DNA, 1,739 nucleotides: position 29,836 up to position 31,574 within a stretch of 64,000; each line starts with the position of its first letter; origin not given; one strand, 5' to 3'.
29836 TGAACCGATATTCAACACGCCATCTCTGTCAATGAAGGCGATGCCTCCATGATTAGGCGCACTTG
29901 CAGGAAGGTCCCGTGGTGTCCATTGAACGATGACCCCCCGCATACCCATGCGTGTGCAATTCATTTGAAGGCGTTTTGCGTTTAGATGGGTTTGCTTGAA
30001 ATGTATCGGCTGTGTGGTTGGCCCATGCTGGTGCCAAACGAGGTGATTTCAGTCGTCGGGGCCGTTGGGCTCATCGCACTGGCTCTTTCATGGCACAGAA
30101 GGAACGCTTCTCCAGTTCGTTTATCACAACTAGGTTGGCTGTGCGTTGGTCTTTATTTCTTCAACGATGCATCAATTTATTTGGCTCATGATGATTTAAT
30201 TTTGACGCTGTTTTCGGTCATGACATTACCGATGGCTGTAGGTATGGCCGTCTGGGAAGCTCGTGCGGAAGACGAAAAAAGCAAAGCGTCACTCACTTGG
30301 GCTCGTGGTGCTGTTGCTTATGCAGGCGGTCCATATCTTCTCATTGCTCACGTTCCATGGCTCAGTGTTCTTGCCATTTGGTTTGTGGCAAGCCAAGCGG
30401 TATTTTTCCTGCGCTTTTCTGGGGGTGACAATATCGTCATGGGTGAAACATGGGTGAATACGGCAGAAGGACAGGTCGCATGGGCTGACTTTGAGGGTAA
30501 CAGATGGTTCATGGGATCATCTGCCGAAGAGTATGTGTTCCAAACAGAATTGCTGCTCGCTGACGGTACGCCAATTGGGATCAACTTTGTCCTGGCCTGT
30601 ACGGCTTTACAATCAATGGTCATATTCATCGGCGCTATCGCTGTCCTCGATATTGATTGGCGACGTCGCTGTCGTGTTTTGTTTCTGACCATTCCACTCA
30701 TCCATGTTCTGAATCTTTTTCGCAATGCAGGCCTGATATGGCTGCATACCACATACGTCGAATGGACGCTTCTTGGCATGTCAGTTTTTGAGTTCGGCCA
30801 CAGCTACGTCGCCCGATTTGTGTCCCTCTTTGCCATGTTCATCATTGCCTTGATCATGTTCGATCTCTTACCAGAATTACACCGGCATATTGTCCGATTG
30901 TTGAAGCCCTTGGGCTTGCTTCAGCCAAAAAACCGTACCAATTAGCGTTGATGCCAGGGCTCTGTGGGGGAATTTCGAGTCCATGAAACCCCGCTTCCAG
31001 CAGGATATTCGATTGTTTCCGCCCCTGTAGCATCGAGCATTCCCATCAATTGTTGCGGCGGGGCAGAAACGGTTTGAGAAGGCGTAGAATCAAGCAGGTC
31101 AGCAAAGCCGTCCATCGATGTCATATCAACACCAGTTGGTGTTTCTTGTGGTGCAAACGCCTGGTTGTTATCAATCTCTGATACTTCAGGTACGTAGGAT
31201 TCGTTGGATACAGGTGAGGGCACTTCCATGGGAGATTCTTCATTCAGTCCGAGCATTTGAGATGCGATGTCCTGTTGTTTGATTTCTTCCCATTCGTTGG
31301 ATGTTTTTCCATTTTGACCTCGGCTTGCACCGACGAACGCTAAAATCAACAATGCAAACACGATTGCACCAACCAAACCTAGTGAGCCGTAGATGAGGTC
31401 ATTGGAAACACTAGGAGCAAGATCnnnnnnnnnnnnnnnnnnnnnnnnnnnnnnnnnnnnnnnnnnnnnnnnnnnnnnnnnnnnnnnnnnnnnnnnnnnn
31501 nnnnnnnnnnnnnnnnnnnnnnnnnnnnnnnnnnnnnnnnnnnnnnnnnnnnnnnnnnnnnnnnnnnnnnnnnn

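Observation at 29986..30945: Exosortase/archaeosortase-like membrane protein convergent with the giant surface-protein gene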

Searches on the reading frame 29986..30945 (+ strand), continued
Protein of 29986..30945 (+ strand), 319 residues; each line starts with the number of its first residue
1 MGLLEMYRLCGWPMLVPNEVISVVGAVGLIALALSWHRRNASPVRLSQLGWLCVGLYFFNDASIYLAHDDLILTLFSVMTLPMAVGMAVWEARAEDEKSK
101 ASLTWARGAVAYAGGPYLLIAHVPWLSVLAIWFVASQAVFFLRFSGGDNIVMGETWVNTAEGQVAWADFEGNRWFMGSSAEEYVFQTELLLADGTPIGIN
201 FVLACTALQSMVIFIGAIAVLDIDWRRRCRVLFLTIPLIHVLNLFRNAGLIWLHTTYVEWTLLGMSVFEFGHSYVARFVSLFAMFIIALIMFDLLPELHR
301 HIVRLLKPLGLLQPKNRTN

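Call 48: find_related_loci(query=A3, collection=genome_contigs, flank=10000)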
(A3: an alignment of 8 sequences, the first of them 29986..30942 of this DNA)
Query A3 (319 aa) in genome_contigs; peptide patterns used: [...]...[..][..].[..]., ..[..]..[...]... (x = any residue, [..] = any of these).
466 stretches matched a pattern; 426 encode a relative of the query (tblastn E <= 1e-3); the best 80 are kept; 80 distinct loci.
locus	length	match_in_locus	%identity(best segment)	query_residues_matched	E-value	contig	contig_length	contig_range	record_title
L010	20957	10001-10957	95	1-319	0e+0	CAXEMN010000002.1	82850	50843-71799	MAG TPA_asm: uncultured Candidatus Poseidoniales archaeon isolate ERR598963_concoct_97 genome assembly, contig: ERZ83144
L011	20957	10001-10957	94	1-319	0e+0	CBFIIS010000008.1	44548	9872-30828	MAG: Candidatus Poseidoniaceae archaeon isolate Co_bin_798_indstr genome assembly, contig: Co_bin_798_indstr_c8, whole g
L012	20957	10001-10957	87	1-319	0e+0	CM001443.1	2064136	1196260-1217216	MAG: uncultured Candidatus Poseidoniales archaeon isolate MG-II chromosome, whole genome shotgun sequence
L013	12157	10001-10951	85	2-318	0e+0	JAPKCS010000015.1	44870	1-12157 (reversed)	MAG: Candidatus Poseidoniaceae archaeon isolate ANT-70 NODE_167_length_44870_cov_10.534018, whole genome shotgun sequenc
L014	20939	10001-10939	85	4-315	0e+0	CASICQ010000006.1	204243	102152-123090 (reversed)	MAG: Candidatus Poseidoniaceae archaeon isolate FRAM_WSC20_S10_BML_bin_147_1 genome assembly, contig: FRAM_WSC20_S10_BML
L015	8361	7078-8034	87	1-319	0e+0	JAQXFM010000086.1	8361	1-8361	MAG: Candidatus Poseidoniaceae archaeon isolate cluster3-bin.98 k119_514564, whole genome shotgun sequence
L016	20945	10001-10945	85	4-317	0e+0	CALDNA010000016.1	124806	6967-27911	MAG TPA_asm: uncultured euryarchaeote isolate ERR599035_bin.45_CONCOCT_v1.1_MAG genome assembly, contig: ERZ840559.13, w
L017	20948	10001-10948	84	2-318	2e-179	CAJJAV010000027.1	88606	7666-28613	uncultured Candidatus Poseidoniales archaeon isolate FRAM18_bin109 genome assembly, contig: FRAM17_bin109-27, whole geno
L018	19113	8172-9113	84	4-317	1e-178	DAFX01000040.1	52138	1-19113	MAG TPA_asm: Euryarchaeota archaeon UBA433 UBA433_contig_5285, whole genome shotgun sequence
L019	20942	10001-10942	80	4-317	1e-172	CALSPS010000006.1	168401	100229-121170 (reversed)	MAG: Candidatus Poseidoniaceae archaeon isolate C_MB351 genome assembly, contig: contig_26287_C_MB351, whole genome shot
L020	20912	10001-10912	81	14-317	2e-171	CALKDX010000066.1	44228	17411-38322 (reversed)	MAG: Candidatus Poseidoniaceae archaeon isolate S4_Bin_Bin_159_sub_1 genome assembly, contig: c_000000313730, whole geno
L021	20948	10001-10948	78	4-319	2e-167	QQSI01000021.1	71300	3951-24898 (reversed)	MAG: Candidatus Poseidoniales archaeon isolate bin_35 U_43220-21, whole genome shotgun sequence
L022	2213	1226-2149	73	12-319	8e-166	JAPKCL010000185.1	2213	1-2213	MAG: Candidatus Poseidoniaceae archaeon isolate ANT-63 NODE_42035_length_2213_cov_4.671918, whole genome shotgun sequenc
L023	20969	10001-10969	71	3-319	7e-154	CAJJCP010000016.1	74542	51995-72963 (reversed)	uncultured Candidatus Poseidoniales archaeon isolate FRAM18_bin100 genome assembly, contig: FRAM17_bin100-16, whole geno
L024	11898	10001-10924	73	12-319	1e-153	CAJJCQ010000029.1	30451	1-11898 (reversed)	uncultured Candidatus Poseidoniales archaeon isolate FRAM18_bin097 genome assembly, contig: FRAM17_bin097-29, whole geno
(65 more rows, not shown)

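Call 52: find_encoding_contigs(protein=P0124, flank=10000, max_places=2)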
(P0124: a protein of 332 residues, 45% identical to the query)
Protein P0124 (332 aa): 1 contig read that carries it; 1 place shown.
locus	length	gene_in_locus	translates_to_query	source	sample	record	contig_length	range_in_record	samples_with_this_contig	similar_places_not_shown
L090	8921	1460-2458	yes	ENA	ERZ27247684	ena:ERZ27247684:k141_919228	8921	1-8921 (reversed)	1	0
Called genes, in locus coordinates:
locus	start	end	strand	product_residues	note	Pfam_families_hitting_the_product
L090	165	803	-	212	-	PF13242:Hydrolase_like (faint)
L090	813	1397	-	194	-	PF13580:SIS_2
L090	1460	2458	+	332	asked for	-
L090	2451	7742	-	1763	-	PF00270:DEAD, PF04851:ResIII (weak), PF00271:Helicase_C, PF19306:WHD_Lhr, PF08494:DEAD_assoc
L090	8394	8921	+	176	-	?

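Call 53: find_encoding_contigs(protein=P0127, flank=10000, max_places=2)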
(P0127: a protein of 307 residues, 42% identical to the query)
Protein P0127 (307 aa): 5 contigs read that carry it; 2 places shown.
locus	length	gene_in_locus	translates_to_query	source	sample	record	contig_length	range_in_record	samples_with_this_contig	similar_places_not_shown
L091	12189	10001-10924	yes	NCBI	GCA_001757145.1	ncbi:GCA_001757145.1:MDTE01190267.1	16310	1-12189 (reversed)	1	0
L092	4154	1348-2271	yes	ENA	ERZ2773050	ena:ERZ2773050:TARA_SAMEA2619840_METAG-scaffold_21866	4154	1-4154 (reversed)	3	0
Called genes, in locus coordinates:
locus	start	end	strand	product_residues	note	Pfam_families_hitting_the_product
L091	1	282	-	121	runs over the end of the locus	PF01780:Ribosomal_L37ae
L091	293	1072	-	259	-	PF01138:RNase_PH, PF03725:RNase_PH_C (weak)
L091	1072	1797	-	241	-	PF01138:RNase_PH, PF03725:RNase_PH_C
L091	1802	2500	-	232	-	PF14382:ECR1_N, PF21266:S1_RRP4 (faint)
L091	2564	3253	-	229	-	PF01172:SBDS_N, PF09377:SBDS_domain_II, PF20268:SBDS_C (weak)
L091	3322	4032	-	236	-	PF10584:Proteasome_A_N, PF00227:Proteasome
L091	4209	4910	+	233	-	PF01902:Diphthami_syn_2_N (weak), PF28410:Diphthami_syn_2_C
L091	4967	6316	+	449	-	PF00206:Lyase_1, PF10397:ADSL_C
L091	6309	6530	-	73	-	-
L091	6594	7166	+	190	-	-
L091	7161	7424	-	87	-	-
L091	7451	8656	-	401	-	PF22641:TiaS_TCKD, PF08489:TiaS_FLD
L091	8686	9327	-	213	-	-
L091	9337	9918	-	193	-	PF13580:SIS_2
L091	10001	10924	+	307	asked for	PF09721:Exosortase_EpsH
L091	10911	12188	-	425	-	?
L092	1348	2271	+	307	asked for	PF09721:Exosortase_EpsH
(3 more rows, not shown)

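Call 54: find_encoding_contigs(protein=P0129, flank=10000, max_places=2)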
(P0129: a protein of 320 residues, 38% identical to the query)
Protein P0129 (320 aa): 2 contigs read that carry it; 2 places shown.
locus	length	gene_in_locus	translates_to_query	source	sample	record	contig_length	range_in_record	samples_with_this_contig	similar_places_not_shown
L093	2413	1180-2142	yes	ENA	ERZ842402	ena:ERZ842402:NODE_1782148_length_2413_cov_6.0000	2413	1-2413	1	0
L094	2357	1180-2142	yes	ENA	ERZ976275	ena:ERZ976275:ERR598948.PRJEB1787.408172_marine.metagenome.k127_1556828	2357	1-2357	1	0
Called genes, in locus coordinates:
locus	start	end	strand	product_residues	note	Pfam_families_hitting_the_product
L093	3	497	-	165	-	?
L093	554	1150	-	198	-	PF13580:SIS_2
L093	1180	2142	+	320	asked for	-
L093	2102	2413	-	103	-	?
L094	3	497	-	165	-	?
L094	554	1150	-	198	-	PF13580:SIS_2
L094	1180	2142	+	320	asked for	-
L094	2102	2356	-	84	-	?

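Call 63: search_dna_similar(query=window:30025-30942:+, collection=plasmids, mode=protein, max_evalue=0.001, max_rows=15)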
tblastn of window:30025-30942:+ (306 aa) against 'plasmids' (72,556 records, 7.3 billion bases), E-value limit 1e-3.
Records with a match: 1; places in all: 1; records where one place covers at least 80% of the query: 0.
Best place of each record, by identity: <60% 1.
By first word of the organism name: Natronorubrum 1.
By predicted mobility (MOB-suite, as given by PLSDB): non-mobilizable 1.
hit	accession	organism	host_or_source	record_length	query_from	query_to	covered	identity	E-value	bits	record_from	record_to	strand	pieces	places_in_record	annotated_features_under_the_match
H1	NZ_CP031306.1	Natronorubrum bangense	Cell culture,The Bange salt-alkaline ...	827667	189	293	34%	31.1%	3e-4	50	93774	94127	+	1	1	artA: archaeosortase A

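Call 64: get_annotated_region(hit=H1, flank=2500)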
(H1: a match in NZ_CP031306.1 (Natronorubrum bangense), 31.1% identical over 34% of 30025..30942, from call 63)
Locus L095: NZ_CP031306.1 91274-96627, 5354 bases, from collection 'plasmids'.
description: Natronorubrum bangense strain JCM 10635 plasmid unnamed1, complete sequence
organism: Natronorubrum bangense (NCBI taxid 61858)
taxonomy: Archaea; Euryarchaeota; Halobacteria; Halobacteriales; Natrialbaceae; Natronorubrum; Natronorubrum bangense
host: -; source: Cell culture,The Bange salt-alkaline lake in Tibet; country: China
typing (MOB-suite, as given by PLSDB): non-mobilizable
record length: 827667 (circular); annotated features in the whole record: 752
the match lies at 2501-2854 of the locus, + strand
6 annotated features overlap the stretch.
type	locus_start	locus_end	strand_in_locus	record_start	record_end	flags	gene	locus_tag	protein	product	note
CDS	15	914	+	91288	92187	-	-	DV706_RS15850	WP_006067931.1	glycosyltransferase family A protein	-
CDS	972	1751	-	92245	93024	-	-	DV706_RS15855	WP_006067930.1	MarR family transcriptional regulator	GO:0006355 - regulation of DNA-templated transcription [Evidence IEA]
CDS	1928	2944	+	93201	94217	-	artA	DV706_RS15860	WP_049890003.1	archaeosortase A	GO:0043687 - post-translational protein modification [Evidence IEA]; GO:0006605 - protein targeting [Evidence IEA]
CDS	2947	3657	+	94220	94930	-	-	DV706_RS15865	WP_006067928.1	metallophosphoesterase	-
CDS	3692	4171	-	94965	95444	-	-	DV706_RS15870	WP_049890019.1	cupin domain-containing protein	-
CDS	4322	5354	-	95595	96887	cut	-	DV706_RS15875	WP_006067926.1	NAD(P)/FAD-dependent oxidoreductase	-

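Call 66: search_protein_families(library=ncbifam, proteins=[L095:1928-2944:+], max_evalue=0.00001)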
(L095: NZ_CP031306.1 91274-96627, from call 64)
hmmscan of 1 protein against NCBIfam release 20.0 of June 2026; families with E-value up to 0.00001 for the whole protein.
L095:1928-2944:+ (338 aa): 2 families
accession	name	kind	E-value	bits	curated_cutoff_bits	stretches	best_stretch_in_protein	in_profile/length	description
TIGR04125.1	exosort_PGF_TRM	exception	5e-98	327.8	75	1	38-319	1-270/271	archaeosortase A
TIGR04178.1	exo_archaeo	signature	6.2e-20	71.3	23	1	190-300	2-97/97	exosortase/archaeosortase family protein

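Call 70: search_protein_families(library=ncbifam, proteins=[L090:813-1397:-, L090:165-803:-, L091:9337-9918:-, L091:8686-9327:-], max_evalue=0.00001)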
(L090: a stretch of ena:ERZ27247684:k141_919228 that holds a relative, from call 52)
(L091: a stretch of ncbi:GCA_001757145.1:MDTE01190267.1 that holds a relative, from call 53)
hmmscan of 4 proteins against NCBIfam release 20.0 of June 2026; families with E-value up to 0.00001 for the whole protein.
L090:813-1397:- (194 aa): 8 families
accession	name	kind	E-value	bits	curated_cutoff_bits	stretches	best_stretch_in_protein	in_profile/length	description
TIGR00441.1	gmhA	equivalog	1.8e-20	73.5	209.45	1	42-185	9-153/154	D-sedoheptulose 7-phosphate isomerase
NF010546.0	PRK13936.1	equivalog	1.6e-18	67.2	276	1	21-186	21-189/197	phosphoheptose isomerase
NF010547.0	PRK13938.1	equivalog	3e-14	53.1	320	1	42-186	43-188/196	D-sedoheptulose 7-phosphate isomerase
NF001628.0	PRK00414.1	equivalog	1.5e-13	50.8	265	1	43-186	43-187/192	D-sedoheptulose 7-phosphate isomerase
NF008138.0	PRK10886.1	equivalog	4.1e-09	36.4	352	1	44-178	41-179/196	DnaA initiator-associating protein DiaA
NF009222.0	PRK12570.1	subfamily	5e-07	28.9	255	1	105-160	136-187/307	N-acetylmuramic acid 6-phosphate etherase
NF003915.0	PRK05441.1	subfamily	5.2e-07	29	168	1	105-144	129-168/300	N-acetylmuramic acid 6-phosphate etherase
TIGR00274.1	TIGR00274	equivalog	4.9e-06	25.8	302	0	105-144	124-163/291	N-acetylmuramic acid 6-phosphate etherase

L090:165-803:- (212 aa): 8 families
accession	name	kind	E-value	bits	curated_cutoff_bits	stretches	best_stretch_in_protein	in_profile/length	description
NF006506.0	PRK08942.1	equivalog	5.9e-29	100.9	178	1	29-144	4-117/182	D-glycero-beta-D-manno-heptose 1,7-bisphosphate 7-phosphatase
TIGR01656.1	Histidinol-ppas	subfamily_domain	1.5e-21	76.8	84.15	1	32-138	4-110/149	histidinol-phosphate phosphatase domain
TIGR01662.1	HAD-SF-IIIA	subfamily_domain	1.2e-15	57.8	44.6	1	29-137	1-100/141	HAD-IIIA family hydrolase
TIGR00213.1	GmhB_yaeD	subfamily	5.1e-15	55.6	149.6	1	30-140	3-116/176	D-glycero-beta-D-manno-heptose 1,7-bisphosphate 7-phosphatase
NF050049.1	HBPPhtaseGmhB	domain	2e-12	47.3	250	1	29-141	4-111/171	D-glycero-alpha-D-manno-heptose-1,7-bisphosphate 7-phosphatase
NF003937.0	PRK05446.1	equivalog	5.6e-12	45.3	443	1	29-137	4-112/355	bifunctional histidinol-phosphatase/imidazoleglycerol-phosphate dehydratase HisB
TIGR01261.1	hisB_Nterm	equivalog_domain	7.4e-11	41.8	140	1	29-137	2-110/161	histidinol-phosphatase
NF005264.0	PRK06769.1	equivalog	4.8e-09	36.2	217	1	31-137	7-100/175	HAD-IIIA family hydrolase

L091:9337-9918:- (193 aa): 6 families
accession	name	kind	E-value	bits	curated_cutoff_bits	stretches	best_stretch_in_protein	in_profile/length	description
TIGR00441.1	gmhA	equivalog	2.3e-22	79.7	209.45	1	39-183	8-153/154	D-sedoheptulose 7-phosphate isomerase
NF010546.0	PRK13936.1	equivalog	7.4e-18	65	276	1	18-184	20-189/197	phosphoheptose isomerase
NF001628.0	PRK00414.1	equivalog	1.1e-15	57.8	265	1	41-186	43-189/192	D-sedoheptulose 7-phosphate isomerase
NF010547.0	PRK13938.1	equivalog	1.2e-15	57.8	320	1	37-183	40-187/196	D-sedoheptulose 7-phosphate isomerase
NF008138.0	PRK10886.1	equivalog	4e-09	36.5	352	1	42-176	41-180/196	DnaA initiator-associating protein DiaA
NF003915.0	PRK05441.1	subfamily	4.6e-06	25.9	168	0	104-162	130-184/300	N-acetylmuramic acid 6-phosphate etherase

L091:8686-9327:- (213 aa): 7 families
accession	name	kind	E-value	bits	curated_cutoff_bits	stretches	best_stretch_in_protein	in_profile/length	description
NF006506.0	PRK08942.1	equivalog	2.3e-29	102.2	178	1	30-185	7-141/182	D-glycero-beta-D-manno-heptose 1,7-bisphosphate 7-phosphatase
TIGR01656.1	Histidinol-ppas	subfamily_domain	3.2e-24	85.5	84.15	1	30-190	4-146/149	histidinol-phosphate phosphatase domain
TIGR01662.1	HAD-SF-IIIA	subfamily_domain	3.3e-19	69.4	44.6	1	28-135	2-100/141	HAD-IIIA family hydrolase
TIGR00213.1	GmhB_yaeD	subfamily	2.9e-17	62.9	149.6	1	30-183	5-142/176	D-glycero-beta-D-manno-heptose 1,7-bisphosphate 7-phosphatase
TIGR01261.1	hisB_Nterm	equivalog_domain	1.5e-10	40.8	140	1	28-192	3-148/161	histidinol-phosphatase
NF003937.0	PRK05446.1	equivalog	2.7e-10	39.8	443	1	28-190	5-148/355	bifunctional histidinol-phosphatase/imidazoleglycerol-phosphate dehydratase HisB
NF050049.1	HBPPhtaseGmhB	domain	7.9e-10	38.8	250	1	29-187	6-140/171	D-glycero-alpha-D-manno-heptose-1,7-bisphosphate 7-phosphatase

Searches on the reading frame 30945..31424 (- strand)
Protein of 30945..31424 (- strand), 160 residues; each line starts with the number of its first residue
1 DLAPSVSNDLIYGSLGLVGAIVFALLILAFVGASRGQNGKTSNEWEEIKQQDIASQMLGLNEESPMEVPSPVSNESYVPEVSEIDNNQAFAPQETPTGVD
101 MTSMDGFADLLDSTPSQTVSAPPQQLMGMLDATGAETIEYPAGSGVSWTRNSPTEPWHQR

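Call 35: find_homologous_proteins(query=window:30945-31424:-, max_evalue=0.01)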
Query seq(160 aa) (160 aa): 11 proteins with E <= 0.01 among 93 candidates.
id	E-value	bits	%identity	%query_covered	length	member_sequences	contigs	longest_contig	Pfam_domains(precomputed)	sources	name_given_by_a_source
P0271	1.9e-45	173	56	100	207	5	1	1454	-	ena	-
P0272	3.5e-44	168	59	100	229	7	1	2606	-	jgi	jgi:hypothetical protein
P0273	1.7e-40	156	52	100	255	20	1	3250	-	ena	-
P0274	1.5e-39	153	71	65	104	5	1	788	-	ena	-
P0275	4.7e-32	129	47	94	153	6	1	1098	-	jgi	jgi:hypothetical protein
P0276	7.8e-26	109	54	71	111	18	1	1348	-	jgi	jgi:hypothetical protein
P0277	8.6e-25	105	57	69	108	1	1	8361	-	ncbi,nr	ncbi:MAG: hypothetical protein P8Q98_02105, partial [Candidatus Poseidoniaceae archaeon]|nr:hypothet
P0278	4.0e-24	103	53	73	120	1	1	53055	-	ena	-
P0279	1.7e-21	95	54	65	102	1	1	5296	-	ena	-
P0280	5.5e-21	93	50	65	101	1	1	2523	-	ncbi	-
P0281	5.0e-19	87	46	71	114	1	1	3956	-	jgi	jgi:hypothetical protein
